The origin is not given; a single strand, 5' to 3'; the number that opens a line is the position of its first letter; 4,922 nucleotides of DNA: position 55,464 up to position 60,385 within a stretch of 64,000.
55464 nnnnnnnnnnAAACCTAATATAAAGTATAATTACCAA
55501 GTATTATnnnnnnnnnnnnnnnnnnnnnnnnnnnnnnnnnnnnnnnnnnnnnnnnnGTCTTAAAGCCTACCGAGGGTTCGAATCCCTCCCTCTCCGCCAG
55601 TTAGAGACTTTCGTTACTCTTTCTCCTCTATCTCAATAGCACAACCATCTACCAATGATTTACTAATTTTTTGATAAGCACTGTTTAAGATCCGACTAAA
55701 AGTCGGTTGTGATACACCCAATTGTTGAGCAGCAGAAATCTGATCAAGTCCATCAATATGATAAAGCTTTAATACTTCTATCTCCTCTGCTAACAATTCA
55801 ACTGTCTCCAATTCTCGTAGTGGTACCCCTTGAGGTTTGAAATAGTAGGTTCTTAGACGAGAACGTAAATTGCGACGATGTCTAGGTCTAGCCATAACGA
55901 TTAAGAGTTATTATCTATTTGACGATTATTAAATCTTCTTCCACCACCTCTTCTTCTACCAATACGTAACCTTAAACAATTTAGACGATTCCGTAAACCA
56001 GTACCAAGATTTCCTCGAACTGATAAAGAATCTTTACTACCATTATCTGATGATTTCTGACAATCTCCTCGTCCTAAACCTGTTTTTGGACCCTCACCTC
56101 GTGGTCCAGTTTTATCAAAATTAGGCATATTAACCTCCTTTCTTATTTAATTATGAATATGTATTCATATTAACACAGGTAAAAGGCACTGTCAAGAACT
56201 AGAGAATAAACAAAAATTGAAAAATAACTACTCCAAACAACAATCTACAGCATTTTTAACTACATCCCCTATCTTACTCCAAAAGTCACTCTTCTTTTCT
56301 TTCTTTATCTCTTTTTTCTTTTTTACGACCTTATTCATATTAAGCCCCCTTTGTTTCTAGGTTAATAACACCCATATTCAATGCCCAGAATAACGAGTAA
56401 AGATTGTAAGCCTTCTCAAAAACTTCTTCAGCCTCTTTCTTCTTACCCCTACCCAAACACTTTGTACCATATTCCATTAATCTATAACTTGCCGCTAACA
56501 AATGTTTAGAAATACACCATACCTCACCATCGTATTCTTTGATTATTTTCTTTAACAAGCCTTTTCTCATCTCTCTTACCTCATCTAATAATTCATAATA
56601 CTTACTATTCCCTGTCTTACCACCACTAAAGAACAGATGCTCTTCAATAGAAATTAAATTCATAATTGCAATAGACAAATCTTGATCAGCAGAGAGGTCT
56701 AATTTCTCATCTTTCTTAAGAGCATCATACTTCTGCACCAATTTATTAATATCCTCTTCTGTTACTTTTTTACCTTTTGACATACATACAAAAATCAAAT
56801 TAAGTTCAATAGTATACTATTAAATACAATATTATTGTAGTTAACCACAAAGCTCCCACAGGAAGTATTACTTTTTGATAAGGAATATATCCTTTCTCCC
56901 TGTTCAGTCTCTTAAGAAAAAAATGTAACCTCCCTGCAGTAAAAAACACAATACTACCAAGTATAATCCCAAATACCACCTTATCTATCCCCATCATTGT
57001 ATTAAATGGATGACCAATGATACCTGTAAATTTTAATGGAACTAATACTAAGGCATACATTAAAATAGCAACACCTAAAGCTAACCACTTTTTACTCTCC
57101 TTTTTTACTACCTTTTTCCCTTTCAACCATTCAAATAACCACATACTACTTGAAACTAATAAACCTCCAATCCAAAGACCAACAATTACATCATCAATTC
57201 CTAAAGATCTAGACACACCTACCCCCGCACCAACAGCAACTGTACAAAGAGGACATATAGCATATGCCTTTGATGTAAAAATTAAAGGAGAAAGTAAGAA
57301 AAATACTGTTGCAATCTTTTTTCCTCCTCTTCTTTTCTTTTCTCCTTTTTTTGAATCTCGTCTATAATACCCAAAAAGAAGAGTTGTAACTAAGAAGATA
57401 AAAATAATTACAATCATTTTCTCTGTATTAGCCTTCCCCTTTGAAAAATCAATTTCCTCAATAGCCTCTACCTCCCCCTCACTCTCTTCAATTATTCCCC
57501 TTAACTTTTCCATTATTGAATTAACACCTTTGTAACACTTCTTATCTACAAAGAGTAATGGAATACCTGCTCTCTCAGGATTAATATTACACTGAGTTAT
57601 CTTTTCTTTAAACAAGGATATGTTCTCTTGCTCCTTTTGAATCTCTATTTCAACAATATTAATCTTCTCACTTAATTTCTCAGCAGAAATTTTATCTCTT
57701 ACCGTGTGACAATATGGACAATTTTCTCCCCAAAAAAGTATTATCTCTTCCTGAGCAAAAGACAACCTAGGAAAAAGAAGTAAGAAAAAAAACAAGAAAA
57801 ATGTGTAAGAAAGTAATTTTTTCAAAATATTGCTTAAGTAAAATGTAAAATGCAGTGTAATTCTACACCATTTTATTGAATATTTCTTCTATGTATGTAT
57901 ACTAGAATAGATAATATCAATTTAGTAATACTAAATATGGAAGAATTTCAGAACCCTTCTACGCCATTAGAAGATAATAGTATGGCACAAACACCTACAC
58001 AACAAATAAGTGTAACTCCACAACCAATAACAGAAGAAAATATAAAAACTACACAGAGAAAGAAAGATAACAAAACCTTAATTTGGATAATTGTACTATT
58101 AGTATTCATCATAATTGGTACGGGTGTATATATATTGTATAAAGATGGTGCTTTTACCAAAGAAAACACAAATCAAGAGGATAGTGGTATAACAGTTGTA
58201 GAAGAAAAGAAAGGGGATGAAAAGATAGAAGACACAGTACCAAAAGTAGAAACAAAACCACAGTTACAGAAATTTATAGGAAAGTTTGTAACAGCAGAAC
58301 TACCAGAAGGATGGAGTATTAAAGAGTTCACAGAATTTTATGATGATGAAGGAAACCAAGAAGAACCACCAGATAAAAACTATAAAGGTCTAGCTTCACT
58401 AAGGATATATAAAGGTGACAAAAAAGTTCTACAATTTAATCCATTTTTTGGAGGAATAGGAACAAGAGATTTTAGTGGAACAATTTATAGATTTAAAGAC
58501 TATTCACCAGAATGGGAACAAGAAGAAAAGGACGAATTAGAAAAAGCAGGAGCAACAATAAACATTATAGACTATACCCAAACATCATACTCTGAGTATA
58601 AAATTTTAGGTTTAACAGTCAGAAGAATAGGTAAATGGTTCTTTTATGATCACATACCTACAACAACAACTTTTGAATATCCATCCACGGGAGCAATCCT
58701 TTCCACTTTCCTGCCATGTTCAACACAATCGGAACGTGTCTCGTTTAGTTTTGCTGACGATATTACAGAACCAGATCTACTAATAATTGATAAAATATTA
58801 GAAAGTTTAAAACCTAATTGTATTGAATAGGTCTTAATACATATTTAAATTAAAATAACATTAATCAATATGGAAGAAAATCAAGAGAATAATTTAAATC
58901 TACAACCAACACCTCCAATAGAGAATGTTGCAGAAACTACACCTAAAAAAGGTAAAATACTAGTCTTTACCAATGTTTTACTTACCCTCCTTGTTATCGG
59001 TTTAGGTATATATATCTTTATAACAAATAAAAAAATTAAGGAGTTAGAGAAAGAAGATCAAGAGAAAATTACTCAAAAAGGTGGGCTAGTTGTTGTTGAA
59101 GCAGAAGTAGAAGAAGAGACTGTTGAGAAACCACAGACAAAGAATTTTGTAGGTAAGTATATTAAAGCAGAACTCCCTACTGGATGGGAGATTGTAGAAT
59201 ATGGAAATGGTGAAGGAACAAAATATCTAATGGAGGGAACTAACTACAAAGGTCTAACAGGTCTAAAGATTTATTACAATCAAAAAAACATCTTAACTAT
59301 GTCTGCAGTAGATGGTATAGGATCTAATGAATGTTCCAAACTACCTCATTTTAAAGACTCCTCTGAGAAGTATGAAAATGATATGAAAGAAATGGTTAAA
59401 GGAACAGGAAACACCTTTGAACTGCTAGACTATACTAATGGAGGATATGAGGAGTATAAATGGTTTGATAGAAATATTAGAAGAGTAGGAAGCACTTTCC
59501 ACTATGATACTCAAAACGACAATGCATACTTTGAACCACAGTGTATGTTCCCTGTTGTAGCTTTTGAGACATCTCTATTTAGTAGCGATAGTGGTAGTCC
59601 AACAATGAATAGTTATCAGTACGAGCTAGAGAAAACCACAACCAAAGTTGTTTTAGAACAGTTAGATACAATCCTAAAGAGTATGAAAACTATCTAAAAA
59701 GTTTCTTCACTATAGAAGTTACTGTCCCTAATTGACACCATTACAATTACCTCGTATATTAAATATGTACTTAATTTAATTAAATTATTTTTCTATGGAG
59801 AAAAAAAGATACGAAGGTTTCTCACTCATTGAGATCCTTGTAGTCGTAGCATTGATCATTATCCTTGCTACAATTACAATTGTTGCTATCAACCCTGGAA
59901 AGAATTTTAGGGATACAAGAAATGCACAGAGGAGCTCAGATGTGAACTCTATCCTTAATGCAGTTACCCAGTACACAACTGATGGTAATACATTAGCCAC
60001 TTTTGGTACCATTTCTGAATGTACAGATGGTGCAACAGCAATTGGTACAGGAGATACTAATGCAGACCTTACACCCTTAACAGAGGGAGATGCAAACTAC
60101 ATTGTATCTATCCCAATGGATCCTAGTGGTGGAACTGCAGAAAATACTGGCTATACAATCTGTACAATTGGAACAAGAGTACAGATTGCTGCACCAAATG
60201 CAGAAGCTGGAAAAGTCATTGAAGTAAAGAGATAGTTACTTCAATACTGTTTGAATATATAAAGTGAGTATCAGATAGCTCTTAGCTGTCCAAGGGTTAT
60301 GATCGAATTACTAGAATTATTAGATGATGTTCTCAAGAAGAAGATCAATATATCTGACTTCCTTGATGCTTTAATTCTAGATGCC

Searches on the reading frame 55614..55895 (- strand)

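Call 61: search_protein_families(library=pfam, proteins=[window:55614-55895:-], max_evalue=0.01)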
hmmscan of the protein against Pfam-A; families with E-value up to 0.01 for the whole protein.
window:55614-55895:- (93 aa): 6 families
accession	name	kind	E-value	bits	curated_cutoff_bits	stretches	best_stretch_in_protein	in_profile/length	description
PF02001.22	DUF134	-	9.5e-14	52.2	27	1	2-90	5-91/98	Protein of unknown function DUF134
PF04545.22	Sigma70_r4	-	0.00078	19.4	24.1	1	36-78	7-49/50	Sigma-70, region 4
PF04967.18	HTH_10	-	0.0015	18.7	23.1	1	56-78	30-52/53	HTH DNA binding domain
PF13384.12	HTH_23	-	0.0024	18.1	24.6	1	38-71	7-39/50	Homeodomain-like domain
PF13560.12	HTH_31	-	0.0036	18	27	1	14-83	13-48/64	Helix-turn-helix domain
PF13744.12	HTH_37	-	0.0044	17.2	27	1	48-78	30-60/80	Helix-turn-helix domain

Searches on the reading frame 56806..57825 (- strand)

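Call 8: search_protein_families(library=pfam, proteins=[window:56806-57825:-], max_evalue=0.001)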
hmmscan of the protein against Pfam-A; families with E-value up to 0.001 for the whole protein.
window:56806-57825:- (339 aa): 1 family
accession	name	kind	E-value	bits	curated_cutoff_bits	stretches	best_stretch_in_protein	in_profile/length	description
PF05768.20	Glrx-like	-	0.00019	22.1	26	1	28-84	2-58/77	Glutaredoxin-like domain (DUF836)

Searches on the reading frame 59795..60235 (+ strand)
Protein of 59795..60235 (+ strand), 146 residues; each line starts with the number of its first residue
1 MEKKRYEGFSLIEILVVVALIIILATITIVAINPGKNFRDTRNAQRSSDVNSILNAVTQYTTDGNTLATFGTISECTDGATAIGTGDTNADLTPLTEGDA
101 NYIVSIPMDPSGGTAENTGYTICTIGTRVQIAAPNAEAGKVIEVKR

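Call 12: search_protein_families(library=pfam, proteins=[window:59795-60235:+], max_evalue=0.0001)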
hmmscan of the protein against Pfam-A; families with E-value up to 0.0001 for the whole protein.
window:59795-60235:+ (146 aa): 1 family
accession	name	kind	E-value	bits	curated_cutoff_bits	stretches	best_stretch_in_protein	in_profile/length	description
PF07963.17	N_methyl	-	8.6e-06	25.6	21.2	1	4-28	2-26/27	Prokaryotic N-terminal methylation motif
